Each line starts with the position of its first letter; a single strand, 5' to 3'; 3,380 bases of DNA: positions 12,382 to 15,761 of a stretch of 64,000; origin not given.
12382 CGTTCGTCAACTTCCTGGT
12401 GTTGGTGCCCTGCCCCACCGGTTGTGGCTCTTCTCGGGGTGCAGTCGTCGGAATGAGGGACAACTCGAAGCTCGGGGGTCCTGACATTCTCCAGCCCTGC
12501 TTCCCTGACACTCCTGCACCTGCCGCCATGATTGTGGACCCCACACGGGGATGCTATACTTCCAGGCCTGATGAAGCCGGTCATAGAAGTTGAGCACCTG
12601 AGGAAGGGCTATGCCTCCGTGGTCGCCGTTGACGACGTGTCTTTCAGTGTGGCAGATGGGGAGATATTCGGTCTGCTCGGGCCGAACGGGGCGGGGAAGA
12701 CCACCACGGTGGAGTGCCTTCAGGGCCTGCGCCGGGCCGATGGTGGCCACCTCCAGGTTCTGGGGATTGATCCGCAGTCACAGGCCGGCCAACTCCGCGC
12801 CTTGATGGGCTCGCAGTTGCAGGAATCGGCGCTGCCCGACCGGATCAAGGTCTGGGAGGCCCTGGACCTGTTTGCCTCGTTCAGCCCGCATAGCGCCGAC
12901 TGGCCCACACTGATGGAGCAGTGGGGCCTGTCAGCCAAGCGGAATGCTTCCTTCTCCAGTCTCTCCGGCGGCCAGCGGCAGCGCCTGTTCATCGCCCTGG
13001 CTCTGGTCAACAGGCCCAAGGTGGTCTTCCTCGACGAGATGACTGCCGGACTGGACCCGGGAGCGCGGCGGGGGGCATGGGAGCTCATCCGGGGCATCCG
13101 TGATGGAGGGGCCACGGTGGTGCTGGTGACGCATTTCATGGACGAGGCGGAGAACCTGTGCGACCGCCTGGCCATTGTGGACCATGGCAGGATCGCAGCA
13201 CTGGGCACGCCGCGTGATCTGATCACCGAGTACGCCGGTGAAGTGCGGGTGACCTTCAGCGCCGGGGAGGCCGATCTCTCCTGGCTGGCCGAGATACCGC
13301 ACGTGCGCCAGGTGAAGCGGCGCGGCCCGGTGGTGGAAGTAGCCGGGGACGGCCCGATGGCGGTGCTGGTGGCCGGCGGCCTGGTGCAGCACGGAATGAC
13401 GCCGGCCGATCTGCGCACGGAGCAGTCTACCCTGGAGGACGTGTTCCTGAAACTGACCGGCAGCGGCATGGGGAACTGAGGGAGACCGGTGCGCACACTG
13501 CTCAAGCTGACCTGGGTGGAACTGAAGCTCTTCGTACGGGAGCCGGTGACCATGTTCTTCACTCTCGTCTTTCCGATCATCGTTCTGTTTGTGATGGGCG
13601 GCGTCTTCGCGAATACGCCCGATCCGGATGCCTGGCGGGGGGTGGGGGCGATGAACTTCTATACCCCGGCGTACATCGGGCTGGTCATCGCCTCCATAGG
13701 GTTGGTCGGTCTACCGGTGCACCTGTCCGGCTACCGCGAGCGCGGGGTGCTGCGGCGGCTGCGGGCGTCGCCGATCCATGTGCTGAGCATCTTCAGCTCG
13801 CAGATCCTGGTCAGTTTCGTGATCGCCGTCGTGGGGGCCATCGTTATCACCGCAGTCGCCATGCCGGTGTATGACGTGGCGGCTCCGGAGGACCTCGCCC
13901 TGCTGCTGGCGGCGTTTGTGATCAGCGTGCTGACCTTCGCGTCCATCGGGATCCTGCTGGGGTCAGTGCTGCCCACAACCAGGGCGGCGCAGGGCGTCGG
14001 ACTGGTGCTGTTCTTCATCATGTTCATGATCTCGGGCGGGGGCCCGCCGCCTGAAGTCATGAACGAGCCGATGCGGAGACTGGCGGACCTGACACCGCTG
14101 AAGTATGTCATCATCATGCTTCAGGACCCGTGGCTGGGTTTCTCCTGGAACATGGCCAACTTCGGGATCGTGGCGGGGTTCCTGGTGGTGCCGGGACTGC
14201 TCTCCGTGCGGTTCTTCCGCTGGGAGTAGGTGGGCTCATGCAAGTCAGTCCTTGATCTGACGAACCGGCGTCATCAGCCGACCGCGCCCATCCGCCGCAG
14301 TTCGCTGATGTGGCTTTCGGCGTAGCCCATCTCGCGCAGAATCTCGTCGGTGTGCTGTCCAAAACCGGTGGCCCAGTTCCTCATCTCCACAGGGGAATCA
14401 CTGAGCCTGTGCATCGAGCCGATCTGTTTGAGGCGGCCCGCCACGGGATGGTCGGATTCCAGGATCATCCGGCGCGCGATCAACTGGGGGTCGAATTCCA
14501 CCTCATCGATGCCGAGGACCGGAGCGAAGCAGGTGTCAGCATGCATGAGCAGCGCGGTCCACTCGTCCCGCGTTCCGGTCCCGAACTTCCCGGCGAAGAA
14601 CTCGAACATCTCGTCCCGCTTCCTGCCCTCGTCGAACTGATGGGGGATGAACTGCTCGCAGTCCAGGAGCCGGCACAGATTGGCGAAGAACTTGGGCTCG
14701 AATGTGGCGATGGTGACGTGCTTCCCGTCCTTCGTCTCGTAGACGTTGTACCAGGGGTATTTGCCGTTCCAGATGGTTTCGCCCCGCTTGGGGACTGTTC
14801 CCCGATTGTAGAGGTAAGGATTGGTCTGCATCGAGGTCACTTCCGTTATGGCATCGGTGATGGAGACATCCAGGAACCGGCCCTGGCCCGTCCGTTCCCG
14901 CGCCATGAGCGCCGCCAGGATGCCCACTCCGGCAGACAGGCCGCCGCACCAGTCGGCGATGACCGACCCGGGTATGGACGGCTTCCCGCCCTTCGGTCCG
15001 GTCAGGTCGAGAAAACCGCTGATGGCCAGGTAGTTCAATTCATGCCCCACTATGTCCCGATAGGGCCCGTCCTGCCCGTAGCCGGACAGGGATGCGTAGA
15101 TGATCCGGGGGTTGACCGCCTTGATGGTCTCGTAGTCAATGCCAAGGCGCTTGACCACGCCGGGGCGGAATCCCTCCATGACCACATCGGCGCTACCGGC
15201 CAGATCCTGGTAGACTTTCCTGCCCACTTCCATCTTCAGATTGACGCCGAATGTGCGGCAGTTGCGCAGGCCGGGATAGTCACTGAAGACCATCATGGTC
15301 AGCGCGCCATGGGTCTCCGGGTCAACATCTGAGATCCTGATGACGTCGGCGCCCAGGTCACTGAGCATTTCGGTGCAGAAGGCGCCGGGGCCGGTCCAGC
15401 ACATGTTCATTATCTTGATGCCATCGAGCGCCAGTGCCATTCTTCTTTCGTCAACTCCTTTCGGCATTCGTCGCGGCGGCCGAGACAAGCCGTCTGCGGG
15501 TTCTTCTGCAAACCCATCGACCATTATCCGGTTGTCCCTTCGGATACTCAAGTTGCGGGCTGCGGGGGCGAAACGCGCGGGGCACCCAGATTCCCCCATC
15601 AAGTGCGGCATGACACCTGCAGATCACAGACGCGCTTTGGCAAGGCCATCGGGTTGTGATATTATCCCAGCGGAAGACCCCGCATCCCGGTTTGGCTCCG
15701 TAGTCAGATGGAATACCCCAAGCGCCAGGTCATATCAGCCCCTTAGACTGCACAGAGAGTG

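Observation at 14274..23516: Beta-oxidation-like cluster resembling steroid/sterol side-chain or alicyclic acid catabolism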

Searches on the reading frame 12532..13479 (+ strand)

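Call 5: search_protein_families(library=pfam, proteins=[window:12532-13479:+], max_evalue=0.01)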
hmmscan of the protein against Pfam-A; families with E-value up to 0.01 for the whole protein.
window:12532-13479:+ (315 aa): 7 families
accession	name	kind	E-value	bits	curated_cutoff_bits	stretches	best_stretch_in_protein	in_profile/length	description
PF00005.33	ABC_tran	-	1.2e-26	94.4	25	1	34-172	2-137/137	ABC transporter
PF13304.12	AAA_21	-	5e-11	43.7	27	2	137-201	231-298/304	AAA domain, putative AbiEii toxin, Type IV TA system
PF03308.22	MeaB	-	0.00052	19.5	23.1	1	40-94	30-83/273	Methylmalonyl Co-A mutase-associated GTPase MeaB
PF02463.25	SMC_N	-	0.00072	19.5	40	0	136-201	135-197/220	RecF/RecN/SMC N terminal domain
PF13476.12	AAA_23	-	0.0014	19.8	27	1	38-64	17-40/201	AAA domain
PF13604.12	AAA_30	-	0.0016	18.7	27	1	45-88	20-62/191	AAA domain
PF13191.12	AAA_16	-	0.0082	17.1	32.6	0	44-183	25-149/167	AAA ATPase domain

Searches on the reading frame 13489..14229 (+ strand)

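Call 5: search_protein_families(library=pfam, proteins=[window:13489-14229:+], max_evalue=0.01)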
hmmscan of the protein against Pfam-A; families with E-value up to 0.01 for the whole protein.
window:13489-14229:+ (246 aa): 3 families
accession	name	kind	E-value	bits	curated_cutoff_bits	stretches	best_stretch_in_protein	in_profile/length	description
PF01061.29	ABC2_membrane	-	5.2e-26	91.9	26.9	1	6-212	5-207/211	ABC-2 type transporter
PF12698.13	ABC2_membrane_3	-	3.2e-17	63.1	31.6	1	54-240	160-346/347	ABC-2 family transporter protein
PF12679.13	ABC2_membrane_2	-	2.3e-10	40.6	27.2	1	77-244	88-279/283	ABC-2 family transporter protein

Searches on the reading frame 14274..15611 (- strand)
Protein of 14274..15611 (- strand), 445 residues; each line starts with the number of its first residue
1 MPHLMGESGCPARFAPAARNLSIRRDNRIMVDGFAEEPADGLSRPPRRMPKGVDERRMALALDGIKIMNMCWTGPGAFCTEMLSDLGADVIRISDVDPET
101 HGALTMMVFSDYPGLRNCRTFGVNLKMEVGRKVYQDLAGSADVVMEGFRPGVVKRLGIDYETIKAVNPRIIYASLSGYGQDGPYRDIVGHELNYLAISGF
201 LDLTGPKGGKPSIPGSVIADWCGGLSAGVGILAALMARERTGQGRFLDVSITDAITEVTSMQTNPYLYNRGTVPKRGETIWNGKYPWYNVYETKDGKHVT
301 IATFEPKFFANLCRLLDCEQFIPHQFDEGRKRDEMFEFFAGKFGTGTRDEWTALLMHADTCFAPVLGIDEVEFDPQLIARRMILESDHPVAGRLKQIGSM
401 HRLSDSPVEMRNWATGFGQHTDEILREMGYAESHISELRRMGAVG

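Call 4: search_protein_families(library=pfam, proteins=[window:14274-15611:-], max_evalue=0.01)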
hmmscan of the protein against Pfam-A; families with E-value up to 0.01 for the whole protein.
window:14274-15611:- (445 aa): 1 family
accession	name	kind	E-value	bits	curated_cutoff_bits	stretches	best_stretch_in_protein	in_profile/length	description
PF02515.22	CoA_transf_3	-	1.6e-85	287.9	23.3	1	62-421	1-366/366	CoA-transferase family III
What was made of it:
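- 14274..15440 (-): Family-III CoA-transferase fold protein of the alpha-methylacyl-CoA racemase-like subgroup (GHELNY / ADWCGG). Transcribed divergently from the operon. A lineage-specific accessory. PF02515, 287.9 bits (call 4).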

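Call 9: search_protein_families(library=ncbifam, proteins=[window:14274-15611:-], max_evalue=0.001)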
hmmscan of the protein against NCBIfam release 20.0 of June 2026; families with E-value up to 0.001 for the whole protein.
window:14274-15611:- (445 aa): 6 families
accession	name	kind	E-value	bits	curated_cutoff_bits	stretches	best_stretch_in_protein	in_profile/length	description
NF003809.0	PRK05398.1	subfamily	7.8e-55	186.1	442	1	59-444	2-416/416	formyl-CoA transferase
TIGR03253.1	oxalate_frc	equivalog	6.4e-52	176.7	504.2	1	61-443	3-415/416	formyl-CoA transferase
NF052585.1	SucGlutTfsCaiB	equivalog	1.3e-50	172.2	750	1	60-432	6-392/394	succinate--glutarate CoA-transferase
NF041294.1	Scnl_mescCoAtase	equivalog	4.3e-43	147.9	700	1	61-425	3-380/381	succinyl-CoA:mesaconate CoA-transferase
NF008511.0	PRK11430.1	equivalog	8.2e-40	137.1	522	1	62-387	10-342/381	CoA:oxalate CoA-transferase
NF002914.1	PRK03525.1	equivalog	9.2e-26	90.7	413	1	62-444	10-397/400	L-carnitine CoA-transferase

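Call 63: search_solved_structures(query=window:14274-15440:-, max_evalue=1e-30)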
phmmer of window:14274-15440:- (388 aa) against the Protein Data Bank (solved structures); distinct sequences matched with E-value up to 1e-30: 26.
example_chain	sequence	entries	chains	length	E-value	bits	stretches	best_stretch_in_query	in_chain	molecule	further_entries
2g04_A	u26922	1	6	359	3.1e-54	187.6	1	5-328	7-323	PROBABLE FATTY-ACID-CoA RACEMASE FAR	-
8rmw_A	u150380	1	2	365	6e-54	186.7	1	2-329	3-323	Alpha-methylacyl-CoA racemase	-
9i2t_A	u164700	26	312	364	6.1e-54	186.6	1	2-329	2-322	Alpha-methylacyl-CoA racemase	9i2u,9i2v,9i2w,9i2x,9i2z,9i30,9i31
1x74_A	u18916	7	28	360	6.2e-54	186.6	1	2-329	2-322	2-methylacyl-CoA racemase | probable alpha-methylacyl-CoA racemase MCR | PROBABLE ALPHA-METHYLACYL-COA RACEMASE MCR (2-METHYLACYL-COA RACEMASE) (2-ARYLPROPIONYL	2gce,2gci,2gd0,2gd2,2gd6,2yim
8rp5_A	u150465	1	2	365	4.1e-53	183.9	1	2-329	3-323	Alpha-methylacyl-CoA racemase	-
8rp4_A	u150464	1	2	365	6.4e-53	183.3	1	2-329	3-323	Alpha-methylacyl-CoA racemase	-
8rp3_A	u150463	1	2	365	1.5e-52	182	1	2-329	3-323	Alpha-methylacyl-CoA racemase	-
9br7_A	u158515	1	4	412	3.5e-50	174.3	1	5-387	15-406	Succinate--hydroxymethylglutarate CoA-transferase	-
9br6_A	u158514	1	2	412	3.9e-50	174.1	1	5-387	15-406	Succinate--hydroxymethylglutarate CoA-transferase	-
10uh_A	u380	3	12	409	4.5e-41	144.3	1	2-331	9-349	Formyl-coenzyme a transferase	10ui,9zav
1pqy_A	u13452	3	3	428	5.7e-40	140.6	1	4-386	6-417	Hypothetical protein yfdW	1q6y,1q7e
1pt5_A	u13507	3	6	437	5.8e-40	140.6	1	2-384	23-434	Hypothetical protein yfdW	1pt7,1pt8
4hl6_A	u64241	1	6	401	1.4e-36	129.5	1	6-330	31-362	Uncharacterized protein YfdE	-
4ed9_A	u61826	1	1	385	4.2e-36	127.9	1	4-329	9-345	CAIB/BAIF family protein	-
2vjo_A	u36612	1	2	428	4.4e-36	127.8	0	3-203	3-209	FORMYL-COENZYME A TRANSFERASE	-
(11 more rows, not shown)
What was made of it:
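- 14274..15440 (-): Best PDB hits are Mtb Far and MCR racemases, 3e-54, just above SUGCT at 3.5e-50 (call 63).
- On Alpha-methylacyl-CoA racemase subgroup of CoA-transferase family III (gene 14274-15440): Best PDB matches are the racemases Far and MCR at 3e-54, but SUGCT is close at 3.5e-50 (call 63).
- Closest known: Peroxisomal branched-chain / C27 bile-acid beta-oxidation. Same: A racemase-like family-III protein lies next to the operon in this lineage (call 63).
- Checked: The 'CoA-transferase' is closest to alpha-methylacyl-CoA racemases (call 63).
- Methyl-branched hint: the flanking family-III protein matches alpha-methylacyl-CoA racemases best (call 63).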
